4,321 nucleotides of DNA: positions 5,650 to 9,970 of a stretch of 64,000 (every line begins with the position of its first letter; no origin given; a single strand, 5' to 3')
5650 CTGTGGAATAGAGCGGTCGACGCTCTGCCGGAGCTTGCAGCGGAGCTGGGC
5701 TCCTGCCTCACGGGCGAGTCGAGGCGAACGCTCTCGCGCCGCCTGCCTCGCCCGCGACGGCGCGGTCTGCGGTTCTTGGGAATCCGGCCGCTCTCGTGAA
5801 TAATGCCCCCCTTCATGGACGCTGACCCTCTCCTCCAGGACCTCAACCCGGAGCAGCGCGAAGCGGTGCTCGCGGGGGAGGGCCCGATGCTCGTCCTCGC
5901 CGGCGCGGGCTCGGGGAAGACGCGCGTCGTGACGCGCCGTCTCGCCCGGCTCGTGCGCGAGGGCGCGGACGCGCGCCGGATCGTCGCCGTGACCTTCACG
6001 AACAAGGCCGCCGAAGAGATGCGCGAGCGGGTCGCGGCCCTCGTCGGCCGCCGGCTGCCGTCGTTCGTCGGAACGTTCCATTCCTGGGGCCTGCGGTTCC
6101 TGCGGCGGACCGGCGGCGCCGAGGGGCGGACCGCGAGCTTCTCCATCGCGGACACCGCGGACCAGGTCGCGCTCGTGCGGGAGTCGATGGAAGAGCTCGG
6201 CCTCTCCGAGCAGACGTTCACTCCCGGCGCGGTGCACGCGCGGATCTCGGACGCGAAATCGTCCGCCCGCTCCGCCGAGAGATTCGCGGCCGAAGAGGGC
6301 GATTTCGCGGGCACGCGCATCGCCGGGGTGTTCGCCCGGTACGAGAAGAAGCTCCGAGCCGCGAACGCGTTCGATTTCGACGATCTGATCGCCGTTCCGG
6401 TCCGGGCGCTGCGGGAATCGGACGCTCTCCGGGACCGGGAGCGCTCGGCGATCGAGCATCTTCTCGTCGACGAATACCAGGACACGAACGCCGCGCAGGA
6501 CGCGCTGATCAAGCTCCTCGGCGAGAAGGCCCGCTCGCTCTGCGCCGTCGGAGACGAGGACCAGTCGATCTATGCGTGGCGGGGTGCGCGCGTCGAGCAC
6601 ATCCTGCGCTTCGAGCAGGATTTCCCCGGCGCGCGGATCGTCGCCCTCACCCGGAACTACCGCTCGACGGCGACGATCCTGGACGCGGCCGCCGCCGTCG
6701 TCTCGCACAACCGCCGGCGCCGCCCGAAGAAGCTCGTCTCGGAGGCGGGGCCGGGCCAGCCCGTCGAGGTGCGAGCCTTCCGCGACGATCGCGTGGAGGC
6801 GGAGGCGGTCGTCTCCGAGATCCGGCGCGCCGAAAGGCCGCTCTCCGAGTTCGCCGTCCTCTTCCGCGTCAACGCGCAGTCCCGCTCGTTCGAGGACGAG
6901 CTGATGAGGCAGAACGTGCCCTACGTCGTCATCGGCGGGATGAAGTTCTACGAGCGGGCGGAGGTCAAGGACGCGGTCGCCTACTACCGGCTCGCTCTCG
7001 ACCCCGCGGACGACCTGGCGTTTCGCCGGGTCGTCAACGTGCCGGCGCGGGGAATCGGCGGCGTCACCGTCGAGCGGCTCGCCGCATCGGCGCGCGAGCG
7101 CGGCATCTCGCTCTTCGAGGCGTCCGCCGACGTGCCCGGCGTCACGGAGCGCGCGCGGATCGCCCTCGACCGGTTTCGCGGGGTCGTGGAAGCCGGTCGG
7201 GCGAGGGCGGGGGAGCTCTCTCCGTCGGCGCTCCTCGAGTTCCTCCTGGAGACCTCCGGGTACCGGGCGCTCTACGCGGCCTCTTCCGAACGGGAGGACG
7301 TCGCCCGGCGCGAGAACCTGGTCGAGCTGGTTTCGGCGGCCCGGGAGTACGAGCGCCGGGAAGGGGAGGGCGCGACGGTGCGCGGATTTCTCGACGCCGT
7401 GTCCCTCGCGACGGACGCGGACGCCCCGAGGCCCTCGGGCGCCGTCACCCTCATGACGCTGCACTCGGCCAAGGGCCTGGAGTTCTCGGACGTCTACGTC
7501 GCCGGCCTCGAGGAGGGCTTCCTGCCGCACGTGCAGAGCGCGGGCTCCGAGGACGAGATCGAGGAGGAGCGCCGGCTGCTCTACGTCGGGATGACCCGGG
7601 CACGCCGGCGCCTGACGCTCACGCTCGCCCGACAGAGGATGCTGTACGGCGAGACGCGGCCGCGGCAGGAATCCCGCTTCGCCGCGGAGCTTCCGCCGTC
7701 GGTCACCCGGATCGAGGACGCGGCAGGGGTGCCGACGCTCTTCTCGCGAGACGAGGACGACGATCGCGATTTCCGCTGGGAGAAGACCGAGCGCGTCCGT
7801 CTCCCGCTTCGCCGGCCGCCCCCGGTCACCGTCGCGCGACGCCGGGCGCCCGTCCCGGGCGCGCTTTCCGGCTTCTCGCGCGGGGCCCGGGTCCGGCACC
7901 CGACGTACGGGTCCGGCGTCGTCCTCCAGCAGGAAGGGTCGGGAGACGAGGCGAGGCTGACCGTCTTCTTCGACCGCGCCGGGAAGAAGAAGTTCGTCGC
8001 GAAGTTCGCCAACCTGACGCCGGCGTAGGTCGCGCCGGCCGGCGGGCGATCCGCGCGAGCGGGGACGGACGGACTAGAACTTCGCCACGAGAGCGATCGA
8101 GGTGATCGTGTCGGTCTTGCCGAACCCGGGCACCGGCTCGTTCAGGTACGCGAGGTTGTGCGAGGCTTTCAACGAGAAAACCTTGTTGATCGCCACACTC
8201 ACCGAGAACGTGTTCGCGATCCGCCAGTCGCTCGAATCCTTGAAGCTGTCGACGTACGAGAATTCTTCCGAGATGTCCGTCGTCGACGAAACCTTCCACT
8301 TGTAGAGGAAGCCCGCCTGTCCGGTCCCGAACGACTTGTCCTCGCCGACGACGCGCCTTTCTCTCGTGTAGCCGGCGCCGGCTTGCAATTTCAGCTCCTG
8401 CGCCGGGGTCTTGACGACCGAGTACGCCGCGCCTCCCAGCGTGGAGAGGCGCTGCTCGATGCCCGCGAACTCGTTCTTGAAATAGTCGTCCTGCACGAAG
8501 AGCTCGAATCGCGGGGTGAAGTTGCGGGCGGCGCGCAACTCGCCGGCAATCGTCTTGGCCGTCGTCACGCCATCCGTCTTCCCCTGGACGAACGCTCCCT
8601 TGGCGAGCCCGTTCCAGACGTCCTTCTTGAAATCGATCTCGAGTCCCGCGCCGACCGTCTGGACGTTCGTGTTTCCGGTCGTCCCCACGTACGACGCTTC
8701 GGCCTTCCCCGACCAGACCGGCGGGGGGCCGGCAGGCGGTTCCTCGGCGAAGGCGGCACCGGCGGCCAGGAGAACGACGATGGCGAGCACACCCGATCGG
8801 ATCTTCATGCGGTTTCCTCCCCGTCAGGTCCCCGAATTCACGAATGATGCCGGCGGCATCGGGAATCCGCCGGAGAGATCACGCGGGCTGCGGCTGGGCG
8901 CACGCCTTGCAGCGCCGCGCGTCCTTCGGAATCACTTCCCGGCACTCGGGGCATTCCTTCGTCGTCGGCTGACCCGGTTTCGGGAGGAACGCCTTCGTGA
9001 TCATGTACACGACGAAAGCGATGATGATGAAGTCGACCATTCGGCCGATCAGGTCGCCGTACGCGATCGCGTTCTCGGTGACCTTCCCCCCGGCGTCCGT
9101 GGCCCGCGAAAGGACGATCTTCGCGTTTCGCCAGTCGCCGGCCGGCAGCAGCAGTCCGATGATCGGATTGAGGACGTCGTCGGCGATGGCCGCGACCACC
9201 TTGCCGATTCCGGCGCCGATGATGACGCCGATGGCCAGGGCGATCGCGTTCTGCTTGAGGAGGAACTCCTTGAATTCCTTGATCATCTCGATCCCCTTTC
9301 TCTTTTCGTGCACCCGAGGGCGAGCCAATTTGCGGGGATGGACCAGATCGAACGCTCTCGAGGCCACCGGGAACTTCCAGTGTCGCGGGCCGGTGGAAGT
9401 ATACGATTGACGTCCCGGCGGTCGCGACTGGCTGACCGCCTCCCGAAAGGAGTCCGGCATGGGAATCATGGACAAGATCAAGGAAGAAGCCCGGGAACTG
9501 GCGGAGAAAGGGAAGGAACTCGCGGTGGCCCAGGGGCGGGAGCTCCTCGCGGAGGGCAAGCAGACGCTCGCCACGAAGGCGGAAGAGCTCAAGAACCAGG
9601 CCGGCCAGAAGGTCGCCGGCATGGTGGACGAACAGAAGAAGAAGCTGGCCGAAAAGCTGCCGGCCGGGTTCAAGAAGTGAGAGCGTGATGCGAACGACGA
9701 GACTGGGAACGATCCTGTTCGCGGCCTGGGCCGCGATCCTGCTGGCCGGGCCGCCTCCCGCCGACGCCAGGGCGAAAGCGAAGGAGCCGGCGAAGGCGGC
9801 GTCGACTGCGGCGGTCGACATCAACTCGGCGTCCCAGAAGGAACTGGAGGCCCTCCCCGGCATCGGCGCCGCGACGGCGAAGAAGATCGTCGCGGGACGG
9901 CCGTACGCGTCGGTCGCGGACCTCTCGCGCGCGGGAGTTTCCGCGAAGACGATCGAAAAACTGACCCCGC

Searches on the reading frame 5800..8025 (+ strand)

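Call 44: search_protein_families(library=pfam, proteins=[window:5800-8025:+], max_evalue=0.00001)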
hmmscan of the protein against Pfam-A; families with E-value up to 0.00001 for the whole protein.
window:5800-8025:+ (742 aa): 6 families
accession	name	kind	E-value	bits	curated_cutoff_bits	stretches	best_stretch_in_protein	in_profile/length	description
PF00580.27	UvrD-helicase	-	3.7e-76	256.8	23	1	15-276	1-271/271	UvrD/REP helicase N-terminal domain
PF13361.12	UvrD_C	-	8.3e-68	229.8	25.6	2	282-439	2-162/350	UvrD-like helicase C-terminal domain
PF13245.12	AAA_19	-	9e-24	84.6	25.1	1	19-259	1-132/134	AAA domain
PF13538.12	UvrD_C_2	-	4e-10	39.9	27.4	1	549-607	2-51/52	UvrD-like helicase C-terminal domain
PF21196.3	PcrA_UvrD_tudor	-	1.1e-08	35.2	23.9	1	695-737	2-44/48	PcrA/UvrD tudor domain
PF13604.12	AAA_30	-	2.5e-07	31.1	27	0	15-79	2-67/191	AAA domain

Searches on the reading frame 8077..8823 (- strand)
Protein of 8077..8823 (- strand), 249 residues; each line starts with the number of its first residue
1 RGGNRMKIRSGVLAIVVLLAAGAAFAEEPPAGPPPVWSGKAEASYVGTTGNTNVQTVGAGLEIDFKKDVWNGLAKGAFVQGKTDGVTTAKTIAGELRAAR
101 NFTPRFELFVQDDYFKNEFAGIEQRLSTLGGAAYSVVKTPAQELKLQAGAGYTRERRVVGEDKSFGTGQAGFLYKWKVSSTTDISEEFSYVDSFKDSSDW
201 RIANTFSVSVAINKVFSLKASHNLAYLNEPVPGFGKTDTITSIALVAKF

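Call 44: search_protein_families(library=pfam, proteins=[window:8077-8823:-], max_evalue=0.00001)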
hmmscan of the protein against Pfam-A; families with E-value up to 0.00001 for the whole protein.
window:8077-8823:- (249 aa): 1 family
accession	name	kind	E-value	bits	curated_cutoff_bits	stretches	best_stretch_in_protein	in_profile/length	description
PF04338.18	DUF481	-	1.5e-39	136.7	21.1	1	41-249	1-210/210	Protein of unknown function, DUF481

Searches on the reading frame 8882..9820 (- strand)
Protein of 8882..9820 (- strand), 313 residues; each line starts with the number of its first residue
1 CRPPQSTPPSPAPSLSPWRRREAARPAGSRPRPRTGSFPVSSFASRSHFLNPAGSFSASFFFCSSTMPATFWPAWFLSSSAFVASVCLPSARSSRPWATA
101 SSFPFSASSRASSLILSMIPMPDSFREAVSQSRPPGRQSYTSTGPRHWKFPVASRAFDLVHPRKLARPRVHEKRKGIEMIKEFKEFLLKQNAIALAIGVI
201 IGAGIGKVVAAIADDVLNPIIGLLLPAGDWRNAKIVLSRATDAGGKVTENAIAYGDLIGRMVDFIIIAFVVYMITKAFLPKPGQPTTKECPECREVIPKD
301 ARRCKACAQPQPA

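Call 44: search_protein_families(library=pfam, proteins=[window:8882-9820:-], max_evalue=0.00001)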
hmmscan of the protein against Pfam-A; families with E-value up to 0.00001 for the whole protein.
window:8882-9820:- (313 aa): 1 family
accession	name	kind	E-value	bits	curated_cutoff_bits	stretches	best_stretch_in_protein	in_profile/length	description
PF01741.23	MscL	-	5.2e-27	95.1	27.4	1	179-292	1-110/123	Large-conductance mechanosensitive channel, MscL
